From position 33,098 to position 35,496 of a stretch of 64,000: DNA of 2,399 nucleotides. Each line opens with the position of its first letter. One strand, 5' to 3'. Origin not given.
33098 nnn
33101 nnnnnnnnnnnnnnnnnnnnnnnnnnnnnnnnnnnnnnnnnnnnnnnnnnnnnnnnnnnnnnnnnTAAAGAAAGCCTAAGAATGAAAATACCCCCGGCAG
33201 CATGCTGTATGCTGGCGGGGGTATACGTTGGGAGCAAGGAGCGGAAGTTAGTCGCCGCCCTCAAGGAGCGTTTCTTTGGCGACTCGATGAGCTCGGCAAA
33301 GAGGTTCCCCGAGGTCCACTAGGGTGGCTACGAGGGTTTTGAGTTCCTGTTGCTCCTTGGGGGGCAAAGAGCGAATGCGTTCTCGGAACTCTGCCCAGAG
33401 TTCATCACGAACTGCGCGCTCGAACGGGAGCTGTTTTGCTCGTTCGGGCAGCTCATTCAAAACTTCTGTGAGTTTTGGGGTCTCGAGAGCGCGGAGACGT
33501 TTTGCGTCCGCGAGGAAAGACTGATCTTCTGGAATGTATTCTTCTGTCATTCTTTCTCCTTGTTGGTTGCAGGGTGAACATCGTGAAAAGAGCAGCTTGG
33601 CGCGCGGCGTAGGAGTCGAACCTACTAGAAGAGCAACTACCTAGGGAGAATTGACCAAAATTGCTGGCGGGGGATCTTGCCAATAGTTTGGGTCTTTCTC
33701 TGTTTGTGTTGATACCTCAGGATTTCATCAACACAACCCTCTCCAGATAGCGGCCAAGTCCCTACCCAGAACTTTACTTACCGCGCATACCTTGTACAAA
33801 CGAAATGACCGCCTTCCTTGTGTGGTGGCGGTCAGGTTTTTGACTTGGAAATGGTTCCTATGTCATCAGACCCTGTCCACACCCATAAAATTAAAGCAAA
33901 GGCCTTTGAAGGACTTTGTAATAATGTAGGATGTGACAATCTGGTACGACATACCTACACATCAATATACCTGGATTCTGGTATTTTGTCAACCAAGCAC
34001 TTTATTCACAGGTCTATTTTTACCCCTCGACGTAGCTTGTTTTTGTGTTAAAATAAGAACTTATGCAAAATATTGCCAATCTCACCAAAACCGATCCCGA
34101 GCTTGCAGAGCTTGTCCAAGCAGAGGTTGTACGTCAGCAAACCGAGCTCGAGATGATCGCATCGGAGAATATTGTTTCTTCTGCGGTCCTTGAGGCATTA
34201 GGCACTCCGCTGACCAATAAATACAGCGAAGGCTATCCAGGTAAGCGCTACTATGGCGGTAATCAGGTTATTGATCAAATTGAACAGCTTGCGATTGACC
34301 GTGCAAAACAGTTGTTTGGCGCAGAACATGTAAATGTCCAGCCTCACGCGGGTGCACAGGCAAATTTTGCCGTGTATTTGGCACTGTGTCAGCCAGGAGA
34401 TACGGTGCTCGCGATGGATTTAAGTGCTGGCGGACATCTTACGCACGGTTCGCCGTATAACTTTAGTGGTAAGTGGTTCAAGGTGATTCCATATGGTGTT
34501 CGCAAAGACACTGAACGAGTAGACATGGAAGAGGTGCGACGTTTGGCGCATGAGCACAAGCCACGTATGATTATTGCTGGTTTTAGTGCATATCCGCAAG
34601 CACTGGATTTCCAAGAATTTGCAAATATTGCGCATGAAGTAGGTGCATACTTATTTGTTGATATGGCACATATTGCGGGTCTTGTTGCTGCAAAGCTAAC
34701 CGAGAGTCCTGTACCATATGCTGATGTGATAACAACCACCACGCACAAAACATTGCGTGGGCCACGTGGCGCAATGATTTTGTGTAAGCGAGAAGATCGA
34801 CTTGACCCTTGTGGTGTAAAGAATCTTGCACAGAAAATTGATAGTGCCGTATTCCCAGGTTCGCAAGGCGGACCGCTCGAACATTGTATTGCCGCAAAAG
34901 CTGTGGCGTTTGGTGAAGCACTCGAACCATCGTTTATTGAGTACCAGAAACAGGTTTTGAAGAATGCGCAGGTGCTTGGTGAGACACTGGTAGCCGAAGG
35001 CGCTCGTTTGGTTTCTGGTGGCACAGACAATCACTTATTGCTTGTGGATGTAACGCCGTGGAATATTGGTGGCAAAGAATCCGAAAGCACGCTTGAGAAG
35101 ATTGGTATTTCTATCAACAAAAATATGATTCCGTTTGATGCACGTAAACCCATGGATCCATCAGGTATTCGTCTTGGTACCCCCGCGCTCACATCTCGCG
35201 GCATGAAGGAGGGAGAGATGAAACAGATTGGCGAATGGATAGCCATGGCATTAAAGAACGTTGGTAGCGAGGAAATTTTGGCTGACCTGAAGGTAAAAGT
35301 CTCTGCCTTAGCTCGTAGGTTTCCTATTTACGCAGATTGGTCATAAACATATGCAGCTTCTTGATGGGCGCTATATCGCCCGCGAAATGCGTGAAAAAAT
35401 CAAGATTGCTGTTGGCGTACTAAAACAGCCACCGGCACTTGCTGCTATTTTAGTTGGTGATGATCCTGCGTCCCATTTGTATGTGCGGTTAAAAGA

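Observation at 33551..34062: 512-bp non-coding gap upstream of glyA-folD holding a candidate 190-nt structured RNA with a tRNA-like 3' end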

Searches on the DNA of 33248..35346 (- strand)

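Call 4: search_rna_families(source=window, start=33400, end=34200, threshold=evalue, max_evalue=10, show_alignments=6)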
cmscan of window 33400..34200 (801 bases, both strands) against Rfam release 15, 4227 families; matches with E-value up to 10: 4.
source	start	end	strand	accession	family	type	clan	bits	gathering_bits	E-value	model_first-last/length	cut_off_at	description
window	34047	34140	+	RF03055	RAGATH-30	Gene; sRNA;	-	17.3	59.5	1.4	1-59/59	no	RAGATH-30 RNA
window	33643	33703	+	RF04244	MIR169_6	Gene; miRNA;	CL00098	16.1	54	2.9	1-99/99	no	MIR169_6 microRNA precursor family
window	34116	34177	+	RF01143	sR16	Gene; snRNA; snoRNA; CD-box;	-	13.8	70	7.9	1-53/53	no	Small nucleolar RNA sR16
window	33726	33763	-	RF01119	sR32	Gene; snRNA; snoRNA; CD-box;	-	11.8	40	2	1-57/57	no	Small nucleolar RNA sR32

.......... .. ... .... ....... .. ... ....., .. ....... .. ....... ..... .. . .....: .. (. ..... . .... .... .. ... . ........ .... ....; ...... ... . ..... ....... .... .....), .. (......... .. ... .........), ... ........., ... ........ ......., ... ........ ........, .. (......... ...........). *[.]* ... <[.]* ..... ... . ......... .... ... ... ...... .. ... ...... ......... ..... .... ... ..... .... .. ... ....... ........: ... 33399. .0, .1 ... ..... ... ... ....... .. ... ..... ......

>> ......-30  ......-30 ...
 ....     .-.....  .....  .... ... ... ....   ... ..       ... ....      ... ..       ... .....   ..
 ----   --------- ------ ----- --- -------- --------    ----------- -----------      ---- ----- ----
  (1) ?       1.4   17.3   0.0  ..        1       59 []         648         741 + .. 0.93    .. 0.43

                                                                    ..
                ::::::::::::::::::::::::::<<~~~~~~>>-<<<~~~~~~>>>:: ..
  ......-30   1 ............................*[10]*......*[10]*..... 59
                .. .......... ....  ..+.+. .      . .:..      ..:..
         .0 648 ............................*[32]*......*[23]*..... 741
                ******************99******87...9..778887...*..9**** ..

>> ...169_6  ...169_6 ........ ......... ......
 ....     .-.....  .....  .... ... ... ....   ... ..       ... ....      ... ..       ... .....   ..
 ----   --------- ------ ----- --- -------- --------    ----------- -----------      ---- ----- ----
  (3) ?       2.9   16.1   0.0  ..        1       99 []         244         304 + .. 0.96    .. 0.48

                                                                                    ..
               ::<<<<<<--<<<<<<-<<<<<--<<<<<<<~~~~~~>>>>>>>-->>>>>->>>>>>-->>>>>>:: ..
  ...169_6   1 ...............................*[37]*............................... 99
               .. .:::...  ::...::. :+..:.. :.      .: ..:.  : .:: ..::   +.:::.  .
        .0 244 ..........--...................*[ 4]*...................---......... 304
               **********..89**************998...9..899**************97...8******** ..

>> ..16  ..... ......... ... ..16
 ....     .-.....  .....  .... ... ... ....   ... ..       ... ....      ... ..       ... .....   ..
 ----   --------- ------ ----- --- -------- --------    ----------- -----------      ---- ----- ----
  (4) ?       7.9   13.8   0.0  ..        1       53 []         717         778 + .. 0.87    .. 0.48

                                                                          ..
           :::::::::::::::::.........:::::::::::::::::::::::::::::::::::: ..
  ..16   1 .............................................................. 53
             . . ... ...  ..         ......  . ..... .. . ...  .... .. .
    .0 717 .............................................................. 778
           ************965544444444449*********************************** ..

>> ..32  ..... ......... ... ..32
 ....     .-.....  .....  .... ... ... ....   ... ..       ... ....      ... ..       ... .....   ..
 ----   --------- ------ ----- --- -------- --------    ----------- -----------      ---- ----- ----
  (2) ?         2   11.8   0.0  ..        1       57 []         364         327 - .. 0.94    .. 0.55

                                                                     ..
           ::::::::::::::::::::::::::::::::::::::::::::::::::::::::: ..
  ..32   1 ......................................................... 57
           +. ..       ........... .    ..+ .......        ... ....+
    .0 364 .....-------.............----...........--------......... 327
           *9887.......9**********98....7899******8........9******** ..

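Call 57: search_dna_similar(query=window:33598-33786:-, collection=phages, mode=distant, max_evalue=10, max_rows=15)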
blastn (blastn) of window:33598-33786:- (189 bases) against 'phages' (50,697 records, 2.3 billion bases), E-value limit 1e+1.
Records with a match: 42; places in all: 42; records where one place covers at least 80% of the query: 0.
Best place of each record, by identity: >=99% 14; 95-99% 1; 90-95% 14; 80-90% 13.
By first word of the organism name: Klebsiella 13; Streptomyces 13; Salmonella 8; Synechococcus 2; Escherichia 2; Pseudomonas 1; Sulfolobus 1; Phage 1; Streptococcus 1.
By host as written in the record: Klebsiella pneumoniae 11; Streptomyces lividans JI 1326 7; Streptomyces griseus ATCC 10137 6; Synechococcus sp. LC16 2; Salmonella enterica subsp. enterica serovar Saintpaul 2; Salmonella sp. 2089b 2; Escherichia coli K-12 2; Klebsiella pneumoniae KL49 2; and 8 more.
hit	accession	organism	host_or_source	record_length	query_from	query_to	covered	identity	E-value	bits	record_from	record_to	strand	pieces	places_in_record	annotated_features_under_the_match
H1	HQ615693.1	Synechococcus phage S-CRM01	Synechococcus sp. LC16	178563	149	178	16%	87.1%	7e+0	36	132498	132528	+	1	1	hypothetical protein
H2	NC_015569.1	Synechococcus phage S-CRM01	Synechococcus sp. LC16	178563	149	178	16%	87.1%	7e+0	36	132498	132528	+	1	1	hypothetical protein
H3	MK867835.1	Salmonella phage vB_SenS_SB9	Salmonella enterica subsp. enterica ...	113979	161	189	15%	89.7%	6e-1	40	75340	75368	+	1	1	tRNA-Asn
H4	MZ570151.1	Salmonella phage JNwz02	Salmonella sp. 2089b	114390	161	189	15%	89.7%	6e-1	40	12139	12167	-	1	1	none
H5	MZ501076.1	Escherichia phage IrmaTschudi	Escherichia coli K-12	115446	161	189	15%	89.7%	6e-1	40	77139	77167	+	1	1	tRNA-Asn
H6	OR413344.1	Salmonella phage EH3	Salmonella enterica subsp. enterica ...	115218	161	189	15%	89.7%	6e-1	40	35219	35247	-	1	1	tRNA-Asn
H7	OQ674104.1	Salmonella phage KKP_3822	Salmonella enterica subsp. enterica ...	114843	161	189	15%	89.7%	6e-1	40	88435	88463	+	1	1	tRNA-Asn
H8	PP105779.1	Salmonella phage vB_SalS-SIY1lw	Salmonella infantis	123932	161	189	15%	89.7%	6e-1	40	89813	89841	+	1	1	tRNA-Asn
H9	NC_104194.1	Salmonella phage JNwz02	Salmonella sp. 2089b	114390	161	189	15%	89.7%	6e-1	40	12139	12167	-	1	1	none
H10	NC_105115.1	Escherichia phage IrmaTschudi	Escherichia coli K-12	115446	161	189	15%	89.7%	6e-1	40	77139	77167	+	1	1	tRNA-Asn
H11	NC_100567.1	Salmonella phage vB_SenS_SB9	Salmonella enterica subsp. enterica ...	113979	161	189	15%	89.7%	6e-1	40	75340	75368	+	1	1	tRNA-Asn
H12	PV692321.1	Salmonella phage INF11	Salmonella sp. 10-481A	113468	161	189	15%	89.7%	6e-1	40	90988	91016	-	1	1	none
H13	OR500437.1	Pseudomonas phage vB_PF_Y1-MI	Pseudomonas fluorescens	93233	163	189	14%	88.9%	7e+0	37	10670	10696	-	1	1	tRNA-Trp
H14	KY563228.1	Sulfolobus spindle-shaped virus Lassen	Sulfolobus sp.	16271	128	151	13%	91.7%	7e+0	36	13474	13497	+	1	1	A814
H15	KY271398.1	Klebsiella phage 4LV2017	Klebsiella pneumoniae KL49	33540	56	79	13%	91.7%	7e+0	36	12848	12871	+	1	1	RNA-directed DNA polymerase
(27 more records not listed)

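Call 62: build_rna_model(alignment_id=A5, structure=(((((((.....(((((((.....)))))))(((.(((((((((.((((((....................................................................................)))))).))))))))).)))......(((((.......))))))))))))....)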
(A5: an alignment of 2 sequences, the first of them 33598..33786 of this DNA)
Model R1 built from alignment A5 (2 sequences, 189 columns); structure: as given.
model positions 189; base pairs 37; branch points 2; effective number of sequences 0.87; information 0.59 bits per position. Calibrated on 0.2 Mb of random sequence (short: E-values are rough).
structure used (alignment columns):
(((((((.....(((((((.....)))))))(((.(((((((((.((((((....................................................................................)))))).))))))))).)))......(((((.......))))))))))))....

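Call 63: search_with_rna_model(model_id=R1, sources=[window, L003, L004, L005, L006, L007, L012, L016, L017, L019, L066, L083, L092, L093, L094, L095, L096, L097, L013, L015, L020, L022], max_evalue=10, show_alignments=3)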
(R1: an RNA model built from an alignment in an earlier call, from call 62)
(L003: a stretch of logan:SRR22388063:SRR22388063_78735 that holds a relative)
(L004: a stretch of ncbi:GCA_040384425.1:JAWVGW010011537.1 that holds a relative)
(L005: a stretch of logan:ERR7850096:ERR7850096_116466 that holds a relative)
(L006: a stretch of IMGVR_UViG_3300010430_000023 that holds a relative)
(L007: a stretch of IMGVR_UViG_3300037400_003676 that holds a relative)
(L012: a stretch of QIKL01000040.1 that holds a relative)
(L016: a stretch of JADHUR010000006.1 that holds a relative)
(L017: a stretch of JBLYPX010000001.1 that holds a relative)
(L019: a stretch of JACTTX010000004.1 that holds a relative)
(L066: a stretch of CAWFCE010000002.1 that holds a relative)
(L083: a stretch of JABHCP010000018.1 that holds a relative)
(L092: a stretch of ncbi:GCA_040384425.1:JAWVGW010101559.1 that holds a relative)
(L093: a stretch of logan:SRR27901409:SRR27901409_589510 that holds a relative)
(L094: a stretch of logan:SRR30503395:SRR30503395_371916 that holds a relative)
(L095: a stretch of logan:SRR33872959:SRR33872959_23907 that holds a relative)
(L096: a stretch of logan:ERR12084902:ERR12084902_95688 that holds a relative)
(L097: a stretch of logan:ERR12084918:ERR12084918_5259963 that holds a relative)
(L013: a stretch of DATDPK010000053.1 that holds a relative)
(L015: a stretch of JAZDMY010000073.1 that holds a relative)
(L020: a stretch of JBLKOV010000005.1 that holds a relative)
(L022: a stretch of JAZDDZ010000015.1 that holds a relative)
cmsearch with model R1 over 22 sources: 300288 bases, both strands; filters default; matches with E-value up to 10: 12.
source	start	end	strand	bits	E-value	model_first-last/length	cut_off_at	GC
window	33598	33786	-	250.4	2.5e-64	1-189/189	no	0.51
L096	472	662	+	48.3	9e-11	1-189/189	no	0.52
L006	677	752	-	26.8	4.5e-05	1-189/189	no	0.66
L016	3425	3510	+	19.1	0.0049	1-189/189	no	0.52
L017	3428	3514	+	18.9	0.0054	1-189/189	no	0.52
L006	815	892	-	16.8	0.019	1-189/189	no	0.67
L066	16963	17038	+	15.4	0.046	1-189/189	no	0.59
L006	1656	1732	-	13.1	0.19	1-189/189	no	0.71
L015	342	392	+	10.1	1.2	85-135/189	no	0.27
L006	1541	1618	-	8.9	2.4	1-189/189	no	0.65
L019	20816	20840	+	7.5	5.6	1-189/189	no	0.68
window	33653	33695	+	6.8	8.8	93-135/189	no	0.51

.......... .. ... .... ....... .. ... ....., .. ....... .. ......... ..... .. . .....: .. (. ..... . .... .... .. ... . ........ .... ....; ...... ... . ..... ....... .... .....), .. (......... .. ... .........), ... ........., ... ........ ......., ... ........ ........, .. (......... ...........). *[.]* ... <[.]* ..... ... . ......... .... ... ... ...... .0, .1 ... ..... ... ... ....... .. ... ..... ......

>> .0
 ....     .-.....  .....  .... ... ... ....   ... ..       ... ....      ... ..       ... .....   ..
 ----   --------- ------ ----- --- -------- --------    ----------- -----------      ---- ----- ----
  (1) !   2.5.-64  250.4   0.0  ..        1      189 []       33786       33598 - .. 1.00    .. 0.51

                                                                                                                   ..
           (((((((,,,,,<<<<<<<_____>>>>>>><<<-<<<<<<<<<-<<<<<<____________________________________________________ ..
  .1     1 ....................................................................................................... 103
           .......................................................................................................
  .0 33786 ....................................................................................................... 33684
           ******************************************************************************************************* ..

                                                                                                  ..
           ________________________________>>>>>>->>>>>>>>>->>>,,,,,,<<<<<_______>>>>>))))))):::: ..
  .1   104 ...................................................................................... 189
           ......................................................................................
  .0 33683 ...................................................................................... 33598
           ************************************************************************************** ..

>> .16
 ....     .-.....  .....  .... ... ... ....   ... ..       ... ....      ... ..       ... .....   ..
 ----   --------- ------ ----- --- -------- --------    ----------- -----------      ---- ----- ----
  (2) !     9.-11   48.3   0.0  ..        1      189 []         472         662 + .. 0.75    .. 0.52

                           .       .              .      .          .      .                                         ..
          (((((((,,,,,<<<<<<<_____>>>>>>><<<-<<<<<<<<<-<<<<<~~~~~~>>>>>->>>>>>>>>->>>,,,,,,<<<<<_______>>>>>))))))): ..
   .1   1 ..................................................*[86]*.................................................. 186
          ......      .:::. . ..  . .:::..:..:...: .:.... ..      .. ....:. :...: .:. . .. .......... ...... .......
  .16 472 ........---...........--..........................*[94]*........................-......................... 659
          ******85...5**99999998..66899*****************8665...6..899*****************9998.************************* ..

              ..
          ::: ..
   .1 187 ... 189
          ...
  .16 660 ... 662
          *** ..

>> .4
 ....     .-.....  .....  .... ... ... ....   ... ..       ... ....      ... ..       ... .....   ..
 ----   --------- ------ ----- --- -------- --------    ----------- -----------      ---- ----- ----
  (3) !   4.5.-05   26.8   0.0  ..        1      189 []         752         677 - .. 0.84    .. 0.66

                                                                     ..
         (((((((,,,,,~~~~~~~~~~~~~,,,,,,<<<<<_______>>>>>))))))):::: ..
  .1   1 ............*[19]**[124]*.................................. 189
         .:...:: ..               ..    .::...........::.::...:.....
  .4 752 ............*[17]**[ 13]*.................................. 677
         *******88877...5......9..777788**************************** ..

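Call 65: search_with_rna_model(model_id=R1, sources=[window, L096], max_evalue=0.00001, make_alignment=true)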
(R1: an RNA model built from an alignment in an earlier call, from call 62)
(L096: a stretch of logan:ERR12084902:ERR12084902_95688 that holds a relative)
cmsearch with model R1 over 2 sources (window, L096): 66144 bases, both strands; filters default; matches with E-value up to 0.00001: 2.
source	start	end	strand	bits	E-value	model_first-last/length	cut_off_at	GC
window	33598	33786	-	250.4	5.4e-65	1-189/189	no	0.51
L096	472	662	+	48.3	2e-11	1-189/189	no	0.52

Alignment A6: 2 matches aligned to the model, 283 columns, each read 5' to 3' on its own strand. Consensus structure (alignment columns), stored with it:
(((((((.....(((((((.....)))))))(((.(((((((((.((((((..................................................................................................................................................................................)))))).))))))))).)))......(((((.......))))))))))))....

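Call 77: search_rna_families(source=L096, start=200, end=760, threshold=evalue, max_evalue=10, show_alignments=3)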
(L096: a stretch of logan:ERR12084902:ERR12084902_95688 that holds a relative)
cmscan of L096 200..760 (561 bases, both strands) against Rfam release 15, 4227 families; matches with E-value up to 10: 3.
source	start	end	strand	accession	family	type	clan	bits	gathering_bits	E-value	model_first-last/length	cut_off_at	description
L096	372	439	+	RF03397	mir-1234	Gene; miRNA;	-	16.4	70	7.6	1-57/57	no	mir-1234 microRNA precursor family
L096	617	655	-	RF04351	Plastid-psbl-rps4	Cis-reg;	-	16.3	68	1.4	1-53/53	no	Plastid-psbl-rps4 3UTR RNA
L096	575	602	+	RF01848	ACEA_U3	Gene; snRNA; snoRNA; CD-box;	CL00100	12.7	55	5.7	8-34/209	no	ACEA small nucleolar RNA U3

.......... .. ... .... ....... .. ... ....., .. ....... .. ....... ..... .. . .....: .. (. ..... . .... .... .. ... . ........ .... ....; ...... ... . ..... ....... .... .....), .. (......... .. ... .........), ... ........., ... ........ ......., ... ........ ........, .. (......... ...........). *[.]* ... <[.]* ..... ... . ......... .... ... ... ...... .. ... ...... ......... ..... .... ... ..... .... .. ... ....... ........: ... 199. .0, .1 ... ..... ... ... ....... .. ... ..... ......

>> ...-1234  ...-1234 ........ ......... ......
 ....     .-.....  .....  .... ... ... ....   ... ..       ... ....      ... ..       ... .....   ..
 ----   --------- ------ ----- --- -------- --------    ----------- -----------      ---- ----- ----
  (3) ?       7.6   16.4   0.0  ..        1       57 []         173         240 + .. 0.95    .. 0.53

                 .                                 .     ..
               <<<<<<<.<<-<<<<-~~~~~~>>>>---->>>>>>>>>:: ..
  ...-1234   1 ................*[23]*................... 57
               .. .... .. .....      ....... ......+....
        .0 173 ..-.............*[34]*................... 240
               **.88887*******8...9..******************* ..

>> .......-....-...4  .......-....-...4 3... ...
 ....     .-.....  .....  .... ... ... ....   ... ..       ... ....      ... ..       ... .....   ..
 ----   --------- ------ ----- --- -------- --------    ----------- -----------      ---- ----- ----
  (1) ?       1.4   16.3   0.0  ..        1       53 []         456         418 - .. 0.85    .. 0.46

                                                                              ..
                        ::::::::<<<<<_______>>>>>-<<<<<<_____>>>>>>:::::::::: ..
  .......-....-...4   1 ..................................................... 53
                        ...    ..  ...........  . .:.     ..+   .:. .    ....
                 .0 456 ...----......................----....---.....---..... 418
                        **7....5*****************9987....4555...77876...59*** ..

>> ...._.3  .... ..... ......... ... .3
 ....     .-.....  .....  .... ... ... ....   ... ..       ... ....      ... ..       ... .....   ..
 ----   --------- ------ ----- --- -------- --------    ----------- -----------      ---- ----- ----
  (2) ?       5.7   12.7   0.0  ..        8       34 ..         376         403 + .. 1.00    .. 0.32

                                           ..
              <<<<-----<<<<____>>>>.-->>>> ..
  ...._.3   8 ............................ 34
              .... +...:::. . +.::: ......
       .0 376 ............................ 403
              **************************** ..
